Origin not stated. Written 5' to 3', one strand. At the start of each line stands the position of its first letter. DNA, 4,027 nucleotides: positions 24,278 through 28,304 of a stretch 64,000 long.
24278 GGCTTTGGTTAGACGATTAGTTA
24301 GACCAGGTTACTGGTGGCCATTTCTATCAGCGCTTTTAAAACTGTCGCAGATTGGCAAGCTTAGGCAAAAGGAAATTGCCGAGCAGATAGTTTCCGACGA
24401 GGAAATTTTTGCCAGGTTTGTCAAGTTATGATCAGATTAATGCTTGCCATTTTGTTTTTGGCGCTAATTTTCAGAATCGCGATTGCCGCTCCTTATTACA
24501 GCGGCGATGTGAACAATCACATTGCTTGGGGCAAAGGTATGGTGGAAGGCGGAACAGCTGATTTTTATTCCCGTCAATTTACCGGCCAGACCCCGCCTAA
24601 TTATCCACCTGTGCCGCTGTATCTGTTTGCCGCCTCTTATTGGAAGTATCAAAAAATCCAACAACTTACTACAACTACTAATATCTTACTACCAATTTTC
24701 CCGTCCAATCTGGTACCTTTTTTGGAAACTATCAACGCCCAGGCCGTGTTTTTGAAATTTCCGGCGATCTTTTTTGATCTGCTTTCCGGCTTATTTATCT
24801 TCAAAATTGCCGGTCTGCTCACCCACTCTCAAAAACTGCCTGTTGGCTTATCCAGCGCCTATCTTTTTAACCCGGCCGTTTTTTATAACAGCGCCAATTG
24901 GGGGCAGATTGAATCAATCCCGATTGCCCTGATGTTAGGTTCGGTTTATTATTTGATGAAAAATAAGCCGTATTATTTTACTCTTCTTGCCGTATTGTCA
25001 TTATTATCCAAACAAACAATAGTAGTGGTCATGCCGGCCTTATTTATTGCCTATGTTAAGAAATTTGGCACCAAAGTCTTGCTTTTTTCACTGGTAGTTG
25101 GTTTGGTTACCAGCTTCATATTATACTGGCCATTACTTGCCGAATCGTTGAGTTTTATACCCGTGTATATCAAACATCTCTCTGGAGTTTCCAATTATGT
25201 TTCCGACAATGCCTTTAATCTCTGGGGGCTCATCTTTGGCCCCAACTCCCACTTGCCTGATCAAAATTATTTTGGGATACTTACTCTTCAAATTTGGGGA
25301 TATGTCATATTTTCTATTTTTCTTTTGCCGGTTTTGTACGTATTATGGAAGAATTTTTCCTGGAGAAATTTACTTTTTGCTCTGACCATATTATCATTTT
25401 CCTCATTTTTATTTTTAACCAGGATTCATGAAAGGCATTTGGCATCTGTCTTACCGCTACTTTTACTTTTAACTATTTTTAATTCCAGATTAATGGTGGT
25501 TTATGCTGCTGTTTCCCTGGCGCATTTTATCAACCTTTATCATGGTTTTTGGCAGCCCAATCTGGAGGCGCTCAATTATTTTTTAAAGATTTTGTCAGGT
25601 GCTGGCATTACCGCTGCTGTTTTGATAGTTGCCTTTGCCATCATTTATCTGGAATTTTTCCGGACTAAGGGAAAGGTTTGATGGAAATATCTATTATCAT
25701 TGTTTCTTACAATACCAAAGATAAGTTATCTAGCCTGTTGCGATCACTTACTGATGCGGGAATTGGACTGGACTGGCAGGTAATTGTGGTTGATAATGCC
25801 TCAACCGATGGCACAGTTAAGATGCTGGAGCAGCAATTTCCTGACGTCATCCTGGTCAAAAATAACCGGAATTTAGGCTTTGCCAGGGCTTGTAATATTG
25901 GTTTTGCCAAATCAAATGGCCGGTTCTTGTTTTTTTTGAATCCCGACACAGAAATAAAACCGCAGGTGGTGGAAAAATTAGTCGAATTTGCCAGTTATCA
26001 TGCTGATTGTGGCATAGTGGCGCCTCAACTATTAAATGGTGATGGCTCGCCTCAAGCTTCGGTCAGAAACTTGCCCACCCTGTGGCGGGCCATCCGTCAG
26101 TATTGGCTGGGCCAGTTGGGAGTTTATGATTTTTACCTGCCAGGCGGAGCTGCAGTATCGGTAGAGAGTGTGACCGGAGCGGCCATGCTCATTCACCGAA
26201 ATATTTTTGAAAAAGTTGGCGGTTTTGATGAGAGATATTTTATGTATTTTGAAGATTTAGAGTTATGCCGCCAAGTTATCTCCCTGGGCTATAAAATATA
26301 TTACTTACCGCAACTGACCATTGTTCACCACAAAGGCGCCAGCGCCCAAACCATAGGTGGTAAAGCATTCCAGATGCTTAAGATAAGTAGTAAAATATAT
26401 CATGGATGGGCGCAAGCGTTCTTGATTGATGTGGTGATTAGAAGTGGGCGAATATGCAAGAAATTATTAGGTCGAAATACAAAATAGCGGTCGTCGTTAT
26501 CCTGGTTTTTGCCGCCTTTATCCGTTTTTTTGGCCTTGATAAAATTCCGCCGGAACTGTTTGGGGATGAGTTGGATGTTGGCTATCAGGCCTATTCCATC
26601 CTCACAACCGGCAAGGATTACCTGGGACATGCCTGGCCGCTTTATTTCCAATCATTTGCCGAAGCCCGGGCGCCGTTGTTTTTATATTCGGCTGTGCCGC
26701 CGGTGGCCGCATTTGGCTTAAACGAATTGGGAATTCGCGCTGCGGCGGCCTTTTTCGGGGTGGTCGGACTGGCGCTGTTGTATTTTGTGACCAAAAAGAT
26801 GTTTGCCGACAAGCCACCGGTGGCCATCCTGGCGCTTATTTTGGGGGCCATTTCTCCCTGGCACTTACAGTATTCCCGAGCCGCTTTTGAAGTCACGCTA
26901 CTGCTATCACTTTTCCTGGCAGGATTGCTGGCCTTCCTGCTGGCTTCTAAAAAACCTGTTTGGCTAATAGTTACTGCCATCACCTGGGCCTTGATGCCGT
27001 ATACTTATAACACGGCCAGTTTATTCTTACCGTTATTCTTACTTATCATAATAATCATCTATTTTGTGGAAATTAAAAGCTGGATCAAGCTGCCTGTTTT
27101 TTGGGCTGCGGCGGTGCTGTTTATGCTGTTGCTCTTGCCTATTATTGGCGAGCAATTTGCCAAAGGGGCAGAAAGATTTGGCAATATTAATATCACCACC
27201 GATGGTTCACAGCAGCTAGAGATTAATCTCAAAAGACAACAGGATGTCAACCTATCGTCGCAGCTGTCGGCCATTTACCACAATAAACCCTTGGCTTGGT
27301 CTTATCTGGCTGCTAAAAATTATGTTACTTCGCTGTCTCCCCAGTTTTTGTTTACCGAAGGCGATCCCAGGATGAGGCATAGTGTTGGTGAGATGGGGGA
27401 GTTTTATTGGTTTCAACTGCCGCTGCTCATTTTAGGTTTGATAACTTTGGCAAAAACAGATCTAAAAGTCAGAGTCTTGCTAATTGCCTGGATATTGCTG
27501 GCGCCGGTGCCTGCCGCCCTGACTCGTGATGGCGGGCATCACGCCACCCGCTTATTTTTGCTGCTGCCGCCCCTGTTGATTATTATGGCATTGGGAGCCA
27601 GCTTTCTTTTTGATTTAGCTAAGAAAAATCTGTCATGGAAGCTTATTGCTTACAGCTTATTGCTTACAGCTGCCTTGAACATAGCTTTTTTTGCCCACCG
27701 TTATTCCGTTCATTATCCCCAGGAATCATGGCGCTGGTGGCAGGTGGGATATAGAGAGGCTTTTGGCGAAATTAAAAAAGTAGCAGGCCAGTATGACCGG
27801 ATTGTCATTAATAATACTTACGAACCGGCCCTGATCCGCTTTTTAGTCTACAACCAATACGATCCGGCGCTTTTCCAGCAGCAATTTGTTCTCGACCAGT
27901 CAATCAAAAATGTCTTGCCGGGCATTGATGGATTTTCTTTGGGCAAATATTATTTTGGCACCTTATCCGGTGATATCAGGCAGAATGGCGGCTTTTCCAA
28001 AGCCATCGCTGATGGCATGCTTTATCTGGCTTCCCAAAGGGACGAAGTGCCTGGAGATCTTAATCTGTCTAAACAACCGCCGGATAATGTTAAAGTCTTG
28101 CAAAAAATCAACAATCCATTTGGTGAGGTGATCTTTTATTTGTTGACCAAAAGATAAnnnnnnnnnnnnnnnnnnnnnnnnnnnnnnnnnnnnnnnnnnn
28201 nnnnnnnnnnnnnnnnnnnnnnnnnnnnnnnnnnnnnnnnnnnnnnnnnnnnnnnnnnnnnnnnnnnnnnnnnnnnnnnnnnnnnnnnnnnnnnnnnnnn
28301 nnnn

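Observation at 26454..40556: Five tandem PMT/ArnT-like paralogs with one hypervariable loop built from short tandem DNA repeats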

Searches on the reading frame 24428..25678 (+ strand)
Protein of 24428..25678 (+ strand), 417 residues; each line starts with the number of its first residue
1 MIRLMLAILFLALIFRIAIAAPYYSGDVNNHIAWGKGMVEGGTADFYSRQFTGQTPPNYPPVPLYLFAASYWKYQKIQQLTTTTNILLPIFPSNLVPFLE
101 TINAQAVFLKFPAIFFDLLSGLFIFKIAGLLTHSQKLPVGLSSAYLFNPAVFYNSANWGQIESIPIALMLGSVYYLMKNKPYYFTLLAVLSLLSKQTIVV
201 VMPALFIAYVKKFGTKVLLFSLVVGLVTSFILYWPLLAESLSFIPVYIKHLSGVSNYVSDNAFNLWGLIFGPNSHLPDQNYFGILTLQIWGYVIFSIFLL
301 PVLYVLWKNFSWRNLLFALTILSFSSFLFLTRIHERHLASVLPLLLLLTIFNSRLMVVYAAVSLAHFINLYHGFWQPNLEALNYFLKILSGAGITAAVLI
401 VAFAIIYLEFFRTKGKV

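Call 8: search_protein_families(library=pfam, proteins=[window:24428-25678:+], max_evalue=0.01)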
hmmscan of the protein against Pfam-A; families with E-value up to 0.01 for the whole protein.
window:24428-25678:+ (417 aa): 1 family
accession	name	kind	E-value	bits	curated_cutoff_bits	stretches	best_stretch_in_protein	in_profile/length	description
PF03155.21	Alg6_Alg8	-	0.00035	20.1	25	1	292-367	303-379/482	ALG6, ALG8 glycosyltransferase family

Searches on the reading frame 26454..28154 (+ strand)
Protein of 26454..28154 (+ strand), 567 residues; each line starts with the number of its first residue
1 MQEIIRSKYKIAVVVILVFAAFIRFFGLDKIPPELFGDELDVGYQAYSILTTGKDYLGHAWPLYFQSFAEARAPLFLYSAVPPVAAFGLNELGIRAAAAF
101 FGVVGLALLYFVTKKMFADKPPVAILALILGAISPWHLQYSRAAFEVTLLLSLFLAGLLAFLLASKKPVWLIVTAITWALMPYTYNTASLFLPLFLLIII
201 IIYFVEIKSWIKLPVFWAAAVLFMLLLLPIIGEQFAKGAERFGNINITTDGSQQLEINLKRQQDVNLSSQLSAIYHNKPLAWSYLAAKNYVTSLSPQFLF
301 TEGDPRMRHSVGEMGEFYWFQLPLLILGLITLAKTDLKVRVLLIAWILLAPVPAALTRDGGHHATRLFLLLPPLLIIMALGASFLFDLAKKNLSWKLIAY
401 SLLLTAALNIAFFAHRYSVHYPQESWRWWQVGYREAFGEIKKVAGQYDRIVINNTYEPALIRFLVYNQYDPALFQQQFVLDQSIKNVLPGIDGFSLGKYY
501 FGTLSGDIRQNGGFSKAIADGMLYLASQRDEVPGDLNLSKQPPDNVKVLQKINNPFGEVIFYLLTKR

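Call 8: search_protein_families(library=pfam, proteins=[window:26454-28154:+], max_evalue=0.01)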
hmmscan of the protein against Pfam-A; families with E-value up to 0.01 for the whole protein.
window:26454-28154:+ (567 aa): 1 family
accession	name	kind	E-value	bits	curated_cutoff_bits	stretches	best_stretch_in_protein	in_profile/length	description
PF13231.12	PMT_2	-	5e-07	30.5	26.1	1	84-230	14-157/160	Dolichyl-phosphate-mannose-protein mannosyltransferase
